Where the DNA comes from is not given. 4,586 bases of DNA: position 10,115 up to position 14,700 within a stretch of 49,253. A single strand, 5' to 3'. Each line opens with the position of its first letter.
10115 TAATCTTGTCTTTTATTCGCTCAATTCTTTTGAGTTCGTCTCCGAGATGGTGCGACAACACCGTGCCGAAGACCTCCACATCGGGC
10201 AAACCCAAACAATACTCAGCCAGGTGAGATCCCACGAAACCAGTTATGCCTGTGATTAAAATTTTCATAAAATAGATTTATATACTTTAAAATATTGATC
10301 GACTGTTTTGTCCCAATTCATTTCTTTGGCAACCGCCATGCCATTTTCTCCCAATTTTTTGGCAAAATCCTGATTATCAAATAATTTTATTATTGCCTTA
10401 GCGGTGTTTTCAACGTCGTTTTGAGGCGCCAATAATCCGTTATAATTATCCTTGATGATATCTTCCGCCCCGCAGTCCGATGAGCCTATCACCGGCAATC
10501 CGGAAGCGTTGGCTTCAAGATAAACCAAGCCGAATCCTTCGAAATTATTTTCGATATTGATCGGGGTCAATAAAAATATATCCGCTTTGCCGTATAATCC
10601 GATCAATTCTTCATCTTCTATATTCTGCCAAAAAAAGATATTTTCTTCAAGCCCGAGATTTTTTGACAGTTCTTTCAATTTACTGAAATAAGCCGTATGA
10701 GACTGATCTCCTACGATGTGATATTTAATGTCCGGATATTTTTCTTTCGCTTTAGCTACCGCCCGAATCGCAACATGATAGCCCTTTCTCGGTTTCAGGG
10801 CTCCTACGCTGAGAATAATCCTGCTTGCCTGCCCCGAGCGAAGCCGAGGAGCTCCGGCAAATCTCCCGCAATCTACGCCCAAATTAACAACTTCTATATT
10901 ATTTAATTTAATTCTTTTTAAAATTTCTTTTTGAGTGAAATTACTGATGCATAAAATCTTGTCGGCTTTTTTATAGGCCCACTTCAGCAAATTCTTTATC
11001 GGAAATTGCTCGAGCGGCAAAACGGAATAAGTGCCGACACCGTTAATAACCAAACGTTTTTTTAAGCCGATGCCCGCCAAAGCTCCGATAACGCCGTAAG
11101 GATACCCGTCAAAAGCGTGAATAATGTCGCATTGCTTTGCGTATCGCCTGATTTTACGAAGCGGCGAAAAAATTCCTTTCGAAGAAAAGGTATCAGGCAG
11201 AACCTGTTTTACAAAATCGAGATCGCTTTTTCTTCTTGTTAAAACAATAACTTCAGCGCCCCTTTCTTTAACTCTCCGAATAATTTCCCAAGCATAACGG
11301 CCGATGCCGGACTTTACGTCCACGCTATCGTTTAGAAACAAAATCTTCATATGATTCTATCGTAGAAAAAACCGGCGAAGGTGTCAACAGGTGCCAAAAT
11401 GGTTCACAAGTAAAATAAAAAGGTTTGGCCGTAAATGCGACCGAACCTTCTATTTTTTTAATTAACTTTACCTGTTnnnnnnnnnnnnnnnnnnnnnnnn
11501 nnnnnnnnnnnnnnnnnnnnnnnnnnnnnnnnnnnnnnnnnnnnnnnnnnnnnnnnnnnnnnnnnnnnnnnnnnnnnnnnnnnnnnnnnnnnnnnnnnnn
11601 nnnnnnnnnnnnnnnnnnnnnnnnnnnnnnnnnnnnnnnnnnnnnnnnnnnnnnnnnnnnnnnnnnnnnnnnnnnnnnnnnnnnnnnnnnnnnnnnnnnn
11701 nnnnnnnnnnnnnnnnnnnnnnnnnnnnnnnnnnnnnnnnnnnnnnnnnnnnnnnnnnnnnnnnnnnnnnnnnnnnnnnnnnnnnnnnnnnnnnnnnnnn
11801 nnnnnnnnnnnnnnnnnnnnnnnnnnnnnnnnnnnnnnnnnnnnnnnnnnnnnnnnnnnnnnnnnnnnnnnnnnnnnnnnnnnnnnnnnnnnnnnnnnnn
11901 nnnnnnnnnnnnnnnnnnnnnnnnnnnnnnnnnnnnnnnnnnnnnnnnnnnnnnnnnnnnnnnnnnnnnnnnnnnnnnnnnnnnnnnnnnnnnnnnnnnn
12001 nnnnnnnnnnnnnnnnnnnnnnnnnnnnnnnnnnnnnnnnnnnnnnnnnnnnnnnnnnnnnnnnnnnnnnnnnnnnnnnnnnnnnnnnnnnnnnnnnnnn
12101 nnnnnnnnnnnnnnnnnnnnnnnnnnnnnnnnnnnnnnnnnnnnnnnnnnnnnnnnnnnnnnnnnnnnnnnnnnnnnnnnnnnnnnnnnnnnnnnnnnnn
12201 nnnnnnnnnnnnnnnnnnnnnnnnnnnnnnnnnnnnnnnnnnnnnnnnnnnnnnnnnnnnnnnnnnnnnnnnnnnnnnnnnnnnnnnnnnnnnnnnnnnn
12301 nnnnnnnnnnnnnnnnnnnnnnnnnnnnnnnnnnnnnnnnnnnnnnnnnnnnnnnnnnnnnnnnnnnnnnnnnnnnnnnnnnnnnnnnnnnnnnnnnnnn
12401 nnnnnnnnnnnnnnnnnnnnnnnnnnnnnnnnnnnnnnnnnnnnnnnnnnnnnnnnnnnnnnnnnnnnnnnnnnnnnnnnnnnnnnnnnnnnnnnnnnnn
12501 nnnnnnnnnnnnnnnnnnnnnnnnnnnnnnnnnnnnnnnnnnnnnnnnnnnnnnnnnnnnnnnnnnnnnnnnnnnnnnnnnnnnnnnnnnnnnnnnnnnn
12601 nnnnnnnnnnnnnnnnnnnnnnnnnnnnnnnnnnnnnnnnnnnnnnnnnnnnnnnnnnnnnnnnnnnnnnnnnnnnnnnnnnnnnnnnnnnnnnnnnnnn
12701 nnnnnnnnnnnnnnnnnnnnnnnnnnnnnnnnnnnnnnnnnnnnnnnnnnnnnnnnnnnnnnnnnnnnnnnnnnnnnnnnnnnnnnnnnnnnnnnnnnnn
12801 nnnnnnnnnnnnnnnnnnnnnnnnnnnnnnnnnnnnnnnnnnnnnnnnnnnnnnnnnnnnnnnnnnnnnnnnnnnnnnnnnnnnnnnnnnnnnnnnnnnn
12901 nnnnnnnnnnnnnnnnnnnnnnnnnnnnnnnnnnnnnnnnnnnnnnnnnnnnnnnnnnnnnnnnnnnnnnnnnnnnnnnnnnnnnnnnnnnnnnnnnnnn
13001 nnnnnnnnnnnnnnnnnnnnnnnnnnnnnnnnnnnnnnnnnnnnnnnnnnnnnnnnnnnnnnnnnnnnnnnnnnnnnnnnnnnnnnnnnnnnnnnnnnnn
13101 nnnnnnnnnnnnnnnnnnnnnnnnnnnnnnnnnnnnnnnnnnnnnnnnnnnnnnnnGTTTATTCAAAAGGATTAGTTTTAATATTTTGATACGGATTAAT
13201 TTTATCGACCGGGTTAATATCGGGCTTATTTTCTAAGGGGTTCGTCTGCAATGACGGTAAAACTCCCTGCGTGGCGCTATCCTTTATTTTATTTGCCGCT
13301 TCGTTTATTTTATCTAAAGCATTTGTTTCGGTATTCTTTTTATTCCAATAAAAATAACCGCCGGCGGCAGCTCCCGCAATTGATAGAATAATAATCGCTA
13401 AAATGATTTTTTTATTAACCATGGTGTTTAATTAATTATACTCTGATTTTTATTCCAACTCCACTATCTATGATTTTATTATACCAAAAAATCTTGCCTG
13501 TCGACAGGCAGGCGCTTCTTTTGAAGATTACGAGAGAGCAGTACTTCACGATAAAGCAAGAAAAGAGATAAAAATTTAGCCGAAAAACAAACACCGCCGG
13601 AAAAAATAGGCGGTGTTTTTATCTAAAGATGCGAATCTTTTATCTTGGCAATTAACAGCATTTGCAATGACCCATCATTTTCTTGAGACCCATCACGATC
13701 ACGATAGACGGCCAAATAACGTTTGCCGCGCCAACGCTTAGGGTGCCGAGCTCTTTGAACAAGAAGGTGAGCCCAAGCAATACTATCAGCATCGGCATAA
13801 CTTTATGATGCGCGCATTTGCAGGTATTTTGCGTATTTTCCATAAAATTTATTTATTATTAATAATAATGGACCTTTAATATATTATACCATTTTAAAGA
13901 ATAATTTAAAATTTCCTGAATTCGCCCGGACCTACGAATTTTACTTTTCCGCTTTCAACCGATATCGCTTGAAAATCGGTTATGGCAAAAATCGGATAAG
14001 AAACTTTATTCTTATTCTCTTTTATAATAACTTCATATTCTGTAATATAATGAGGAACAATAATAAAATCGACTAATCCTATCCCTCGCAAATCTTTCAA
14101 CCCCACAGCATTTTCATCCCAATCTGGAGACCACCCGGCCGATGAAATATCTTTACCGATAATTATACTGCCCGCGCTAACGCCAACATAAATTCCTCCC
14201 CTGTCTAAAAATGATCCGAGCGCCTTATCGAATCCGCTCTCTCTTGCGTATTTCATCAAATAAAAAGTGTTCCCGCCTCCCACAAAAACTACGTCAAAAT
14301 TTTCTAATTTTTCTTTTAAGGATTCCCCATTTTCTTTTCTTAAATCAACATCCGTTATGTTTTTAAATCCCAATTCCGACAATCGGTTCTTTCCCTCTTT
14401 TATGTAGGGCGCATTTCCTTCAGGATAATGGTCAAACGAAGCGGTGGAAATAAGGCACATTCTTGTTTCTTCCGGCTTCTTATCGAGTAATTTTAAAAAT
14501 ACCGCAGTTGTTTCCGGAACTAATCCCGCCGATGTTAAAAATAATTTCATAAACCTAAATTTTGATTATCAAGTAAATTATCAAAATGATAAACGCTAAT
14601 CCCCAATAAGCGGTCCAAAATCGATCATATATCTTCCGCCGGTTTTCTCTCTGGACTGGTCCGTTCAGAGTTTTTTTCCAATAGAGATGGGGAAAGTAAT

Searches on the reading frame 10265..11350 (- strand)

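Call 16: search_protein_families(library=pfam, proteins=[window:10265-11350:-], max_evalue=0.00001)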
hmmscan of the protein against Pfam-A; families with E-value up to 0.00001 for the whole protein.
window:10265-11350:- (361 aa): 6 families
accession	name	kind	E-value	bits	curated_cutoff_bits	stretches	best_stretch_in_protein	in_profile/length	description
PF00534.26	Glycos_transf_1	-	2.3e-42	144.9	26.4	1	175-337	14-169/172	Glycosyl transferases group 1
PF13692.12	Glyco_trans_1_4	-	3.8e-29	102.2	27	1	177-326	2-142/142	Glycosyl transferases group 1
PF13439.12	Glyco_transf_4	-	2.1e-18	67.4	28.5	1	14-162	2-169/170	Glycosyltransferase Family 4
PF20706.3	GT4-conflict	-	2.3e-08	33.9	26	1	151-322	173-353/385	Family 4 Glycosyltransferase in conflict systems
PF13579.12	Glyco_trans_4_4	-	1.4e-07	32.4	29.7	1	14-145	1-144/158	Glycosyl transferase 4-like domain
PF13477.12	Glyco_trans_4_2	-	1.3e-06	29.1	23.4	1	19-136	12-139/139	Glycosyl transferase 4-like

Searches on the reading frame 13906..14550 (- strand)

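Call 16: search_protein_families(library=pfam, proteins=[window:13906-14550:-], max_evalue=0.00001)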
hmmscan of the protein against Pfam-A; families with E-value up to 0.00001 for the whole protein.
window:13906-14550:- (214 aa): 1 family
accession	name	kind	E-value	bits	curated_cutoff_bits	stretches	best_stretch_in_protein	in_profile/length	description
PF03575.23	Peptidase_S51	-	7e-31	108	23.9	1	14-204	18-204/206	Peptidase family S51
